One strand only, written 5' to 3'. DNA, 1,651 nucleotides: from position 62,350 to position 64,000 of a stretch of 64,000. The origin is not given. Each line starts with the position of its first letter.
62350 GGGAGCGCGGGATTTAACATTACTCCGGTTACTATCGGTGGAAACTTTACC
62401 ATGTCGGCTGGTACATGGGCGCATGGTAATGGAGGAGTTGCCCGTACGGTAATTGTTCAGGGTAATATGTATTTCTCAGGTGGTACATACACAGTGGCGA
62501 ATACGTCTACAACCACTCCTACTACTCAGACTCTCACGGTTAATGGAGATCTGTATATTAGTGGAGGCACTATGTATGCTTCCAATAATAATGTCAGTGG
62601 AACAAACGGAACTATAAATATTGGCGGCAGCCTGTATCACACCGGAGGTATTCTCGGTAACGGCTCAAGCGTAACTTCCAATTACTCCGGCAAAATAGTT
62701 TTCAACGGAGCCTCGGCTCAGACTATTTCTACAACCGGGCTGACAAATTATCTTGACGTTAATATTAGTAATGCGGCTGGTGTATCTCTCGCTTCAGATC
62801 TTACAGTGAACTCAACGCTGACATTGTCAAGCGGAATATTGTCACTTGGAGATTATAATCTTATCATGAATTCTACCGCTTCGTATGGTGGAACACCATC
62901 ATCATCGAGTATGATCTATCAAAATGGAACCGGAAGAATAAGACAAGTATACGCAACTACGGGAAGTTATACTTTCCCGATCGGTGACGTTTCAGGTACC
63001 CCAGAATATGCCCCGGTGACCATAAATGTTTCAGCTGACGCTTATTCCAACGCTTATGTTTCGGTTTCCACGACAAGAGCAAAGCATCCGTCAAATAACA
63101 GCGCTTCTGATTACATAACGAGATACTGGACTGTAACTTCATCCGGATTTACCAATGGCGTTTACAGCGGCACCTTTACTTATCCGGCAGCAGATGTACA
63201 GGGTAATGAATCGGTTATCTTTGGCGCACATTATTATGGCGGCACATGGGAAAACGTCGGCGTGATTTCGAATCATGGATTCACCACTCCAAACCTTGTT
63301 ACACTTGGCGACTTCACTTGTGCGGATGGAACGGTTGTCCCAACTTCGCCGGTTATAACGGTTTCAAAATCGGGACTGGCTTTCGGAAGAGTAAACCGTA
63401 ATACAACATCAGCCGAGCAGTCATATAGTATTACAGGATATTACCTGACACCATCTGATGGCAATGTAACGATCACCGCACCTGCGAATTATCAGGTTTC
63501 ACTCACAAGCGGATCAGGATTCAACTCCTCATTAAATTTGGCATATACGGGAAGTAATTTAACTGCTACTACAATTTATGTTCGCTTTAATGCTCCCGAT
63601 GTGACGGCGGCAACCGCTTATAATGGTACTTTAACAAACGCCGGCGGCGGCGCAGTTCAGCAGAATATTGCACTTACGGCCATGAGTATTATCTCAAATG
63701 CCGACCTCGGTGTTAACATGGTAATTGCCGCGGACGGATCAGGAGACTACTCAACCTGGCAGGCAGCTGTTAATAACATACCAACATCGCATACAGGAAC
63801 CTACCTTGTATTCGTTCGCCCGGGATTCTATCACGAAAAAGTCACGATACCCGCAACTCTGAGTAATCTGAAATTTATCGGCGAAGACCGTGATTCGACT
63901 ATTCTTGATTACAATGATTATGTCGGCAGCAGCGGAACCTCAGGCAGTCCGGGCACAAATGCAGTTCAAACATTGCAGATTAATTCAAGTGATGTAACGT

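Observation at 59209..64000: Unlisted open-ended ORF: one polypeptide of more than 1597 aa combining a CE12 acetylesterase and a CE8 methylesterase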

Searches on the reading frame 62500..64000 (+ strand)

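Call 10: find_related_loci(query=window:62500-64000:+, collection=genome_contigs, flank=10000)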
Query window:62500-64000:+ (500 aa) in genome_contigs; peptide patterns used: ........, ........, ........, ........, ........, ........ (x = any residue, [..] = any of these).
35 stretches matched a pattern; 7 encode a relative of the query (tblastn E <= 1e-3); 7 distinct loci.
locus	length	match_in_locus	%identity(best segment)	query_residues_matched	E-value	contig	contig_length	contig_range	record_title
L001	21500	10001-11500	85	1-500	0e+0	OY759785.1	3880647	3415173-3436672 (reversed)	MAG: Ignavibacteriaceae bacterium isolate e3da2468-0b18-4b5b-bfd4-73ebec91e4fc genome assembly, chromosome: 1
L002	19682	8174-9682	67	1-500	0e+0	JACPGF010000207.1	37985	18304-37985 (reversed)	MAG: Ignavibacteriales bacterium isolate NC_groundwater_380_Ag_B-0.1um_41_8 GD18-4_B1_scaffold_632727, whole genome shot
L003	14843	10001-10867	36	9-309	1e-43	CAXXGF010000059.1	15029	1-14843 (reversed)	MAG: Melioribacteraceae bacterium isolate 4100227e-7e26-4022-97d3-18b24a1ddb5a genome assembly, contig: contig_59, whole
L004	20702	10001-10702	40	9-238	3e-42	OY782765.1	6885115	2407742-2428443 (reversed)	MAG: Melioribacteraceae bacterium isolate b49f5fa7-6043-4eb4-88a3-53a29b1f0925 genome assembly, chromosome: 1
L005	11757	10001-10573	41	63-251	2e-29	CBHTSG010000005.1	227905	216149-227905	MAG TPA_asm: uncultured Cyclobacteriaceae bacterium isolate ERR14722429_binner123_Refined_45 genome assembly, contig: ER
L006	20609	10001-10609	35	44-250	8e-22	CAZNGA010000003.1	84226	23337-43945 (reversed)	MAG TPA_asm: uncultured Chitinophagales bacterium isolate binchicken_co275_194 genome assembly, contig: NODE_185_length_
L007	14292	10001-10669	30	12-250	1e-15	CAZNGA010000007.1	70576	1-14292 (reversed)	MAG TPA_asm: uncultured Chitinophagales bacterium isolate binchicken_co275_194 genome assembly, contig: NODE_288_length_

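Call 15: search_protein_families(library=pfam, proteins=[L001:6710-7600:+, L001:11177-12775:+], max_evalue=0.01)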
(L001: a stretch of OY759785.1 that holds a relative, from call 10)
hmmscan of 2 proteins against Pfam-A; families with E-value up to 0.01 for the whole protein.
L001:6710-7600:+ (297 aa): 2 families
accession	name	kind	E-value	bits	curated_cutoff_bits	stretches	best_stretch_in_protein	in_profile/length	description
PF00657.28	Lipase_GDSL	-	1.3e-14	55.3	23.6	1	37-237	1-206/208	GDSL-like Lipase/Acylhydrolase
PF13472.12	Lipase_GDSL_2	-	1.8e-13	51.8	32.9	1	40-232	2-176/178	GDSL-like Lipase/Acylhydrolase family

L001:11177-12775:+ (533 aa): 2 families
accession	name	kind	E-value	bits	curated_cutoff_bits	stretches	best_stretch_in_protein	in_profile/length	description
PF01095.25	Pectinesterase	-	6.8e-52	176.5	27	1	14-313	1-293/298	Pectinesterase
PF18962.6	Por_Secre_tail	-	5.8e-06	27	27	1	447-519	2-69/75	Secretion system C-terminal sorting domain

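Call 35: search_solved_structures(query=L001:11177-12250:+, max_evalue=0.00001, show_alignments=2)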
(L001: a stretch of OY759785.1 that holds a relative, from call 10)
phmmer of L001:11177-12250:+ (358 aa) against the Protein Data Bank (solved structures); distinct sequences matched with E-value up to 0.00001: 12.
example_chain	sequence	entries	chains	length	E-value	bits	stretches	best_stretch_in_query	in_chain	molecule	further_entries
1gq8_A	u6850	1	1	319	1.2e-36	130.1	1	9-319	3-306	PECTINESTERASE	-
3uw0_A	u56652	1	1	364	9e-31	110.7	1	13-243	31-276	pectinesterase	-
1xg2_A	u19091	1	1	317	1.7e-30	109.8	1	13-290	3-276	Pectinesterase 1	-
1qjv_A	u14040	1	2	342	1.5e-25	93.6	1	24-242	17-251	PECTIN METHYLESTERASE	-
2ntb_A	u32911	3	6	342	2.2e-25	93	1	24-243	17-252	Pectinesterase A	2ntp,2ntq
2nsp_A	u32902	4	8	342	2.9e-24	89.3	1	24-243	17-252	Pectinesterase A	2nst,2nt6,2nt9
5c1e_A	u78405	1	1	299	1.1e-22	84.1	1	17-289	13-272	Pectinesterase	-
5c1c_A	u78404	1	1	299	4.2e-22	82.2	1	17-289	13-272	Pectinesterase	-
8tne_A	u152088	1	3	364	4.5e-21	78.8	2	159-262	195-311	Pectinesterase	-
4pmh_A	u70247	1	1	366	2e-13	53.7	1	68-302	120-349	Pectinesterase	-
9mm2_A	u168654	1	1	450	2.2e-13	53.5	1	112-243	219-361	Putative cell wall binding repeat-containing protein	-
8tms_A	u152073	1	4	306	3.7e-07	33.1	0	158-246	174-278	Pectinesterase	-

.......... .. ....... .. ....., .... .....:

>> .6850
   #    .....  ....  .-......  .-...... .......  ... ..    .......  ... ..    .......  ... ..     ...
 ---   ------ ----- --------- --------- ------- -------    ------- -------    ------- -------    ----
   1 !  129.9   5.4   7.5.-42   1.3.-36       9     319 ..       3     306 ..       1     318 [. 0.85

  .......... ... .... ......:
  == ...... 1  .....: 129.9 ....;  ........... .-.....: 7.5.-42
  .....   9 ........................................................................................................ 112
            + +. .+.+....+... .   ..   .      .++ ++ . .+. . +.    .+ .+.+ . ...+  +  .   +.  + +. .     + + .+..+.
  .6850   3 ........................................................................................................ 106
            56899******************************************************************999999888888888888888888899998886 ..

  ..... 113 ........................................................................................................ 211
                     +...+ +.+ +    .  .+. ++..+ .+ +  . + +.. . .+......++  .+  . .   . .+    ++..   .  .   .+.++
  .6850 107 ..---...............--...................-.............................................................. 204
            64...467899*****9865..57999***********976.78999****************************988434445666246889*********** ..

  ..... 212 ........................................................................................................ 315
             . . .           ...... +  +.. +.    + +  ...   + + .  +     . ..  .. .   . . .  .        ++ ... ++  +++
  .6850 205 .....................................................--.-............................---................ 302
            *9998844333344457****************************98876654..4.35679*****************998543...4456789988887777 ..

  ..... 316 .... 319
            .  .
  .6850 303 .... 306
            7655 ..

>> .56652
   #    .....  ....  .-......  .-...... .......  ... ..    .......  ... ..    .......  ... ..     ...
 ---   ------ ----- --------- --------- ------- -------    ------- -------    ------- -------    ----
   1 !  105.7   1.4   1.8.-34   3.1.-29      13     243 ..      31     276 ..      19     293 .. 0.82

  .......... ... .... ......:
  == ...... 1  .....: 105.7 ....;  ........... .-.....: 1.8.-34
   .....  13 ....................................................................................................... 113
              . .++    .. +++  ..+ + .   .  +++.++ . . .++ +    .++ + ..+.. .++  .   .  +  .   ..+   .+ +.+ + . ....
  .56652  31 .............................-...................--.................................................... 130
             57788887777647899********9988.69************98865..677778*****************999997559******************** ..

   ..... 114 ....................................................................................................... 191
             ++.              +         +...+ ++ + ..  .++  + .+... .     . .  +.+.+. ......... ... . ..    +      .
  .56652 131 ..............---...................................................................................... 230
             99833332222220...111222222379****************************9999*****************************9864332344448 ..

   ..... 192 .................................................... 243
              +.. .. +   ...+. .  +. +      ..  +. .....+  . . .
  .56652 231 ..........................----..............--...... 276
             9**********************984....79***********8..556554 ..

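Call 76: search_protein_families(library=ncbifam, proteins=[L001:11177-12775:+], max_evalue=0.01)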
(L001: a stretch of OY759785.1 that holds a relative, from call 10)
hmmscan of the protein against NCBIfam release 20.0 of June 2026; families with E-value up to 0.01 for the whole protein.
L001:11177-12775:+ (533 aa): 7 families
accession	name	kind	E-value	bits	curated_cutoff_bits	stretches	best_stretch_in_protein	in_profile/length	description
NF041896.1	pecestase_PemA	equivalog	5.8e-32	110.9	700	1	14-242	29-274/365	pectinesterase PemA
NF007822.0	PRK10531.1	equivalog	1.4e-20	73.5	436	2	91-239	193-353/430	putative acyl-CoA thioester hydrolase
TIGR04183.1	Por_Secre_tail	domain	2.5e-07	30.6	23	1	447-517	2-63/72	T9SS type A sorting domain-containing protein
NF052323.1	T9SSA_dep_M6i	equivalog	1.4e-06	26.5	600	1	446-514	960-1026/1043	T9SS-dependent M6-like inactivated metalloprotease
NF041901.1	pecestase_PemB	equivalog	2e-06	27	700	1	140-239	222-333/379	pectinesterase PemB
NF033707.1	T9SS_sortase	equivalog_domain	2e-05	22.5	420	1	405-531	959-1094/1095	type IX secretion system sortase PorU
NF038113.1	T9SSA_dep_M36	equivalog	0.0025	16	885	1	420-521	766-864/869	T9SS-dependent M36 family metallopeptidase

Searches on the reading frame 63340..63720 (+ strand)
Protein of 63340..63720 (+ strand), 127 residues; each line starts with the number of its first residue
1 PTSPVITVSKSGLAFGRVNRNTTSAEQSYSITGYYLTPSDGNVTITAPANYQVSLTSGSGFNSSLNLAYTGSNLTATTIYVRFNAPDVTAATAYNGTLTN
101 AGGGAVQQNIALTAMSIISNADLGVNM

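Call 7: search_protein_families(library=pfam, proteins=[window:63340-63720:+], max_evalue=1)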
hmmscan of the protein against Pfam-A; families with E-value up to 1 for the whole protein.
window:63340-63720:+ (127 aa): 2 families
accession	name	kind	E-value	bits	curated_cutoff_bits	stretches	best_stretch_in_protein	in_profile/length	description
PF16492.10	Cadherin_C_2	-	0.16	13.2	31.5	1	25-61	42-78/85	Cadherin cytoplasmic C-terminal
PF23826.1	DUF7196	-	0.37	11.5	27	0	22-56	9-34/68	Domain of unknown function (DUF7196)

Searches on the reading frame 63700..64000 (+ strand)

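Call 7: search_protein_families(library=pfam, proteins=[window:63700-64000:+], max_evalue=1)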
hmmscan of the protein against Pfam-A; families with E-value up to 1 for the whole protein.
window:63700-64000:+ (100 aa): 1 family
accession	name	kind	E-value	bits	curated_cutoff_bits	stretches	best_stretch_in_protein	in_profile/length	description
PF01095.25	Pectinesterase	-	6.6e-13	48.5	27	1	6-88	1-83/298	Pectinesterase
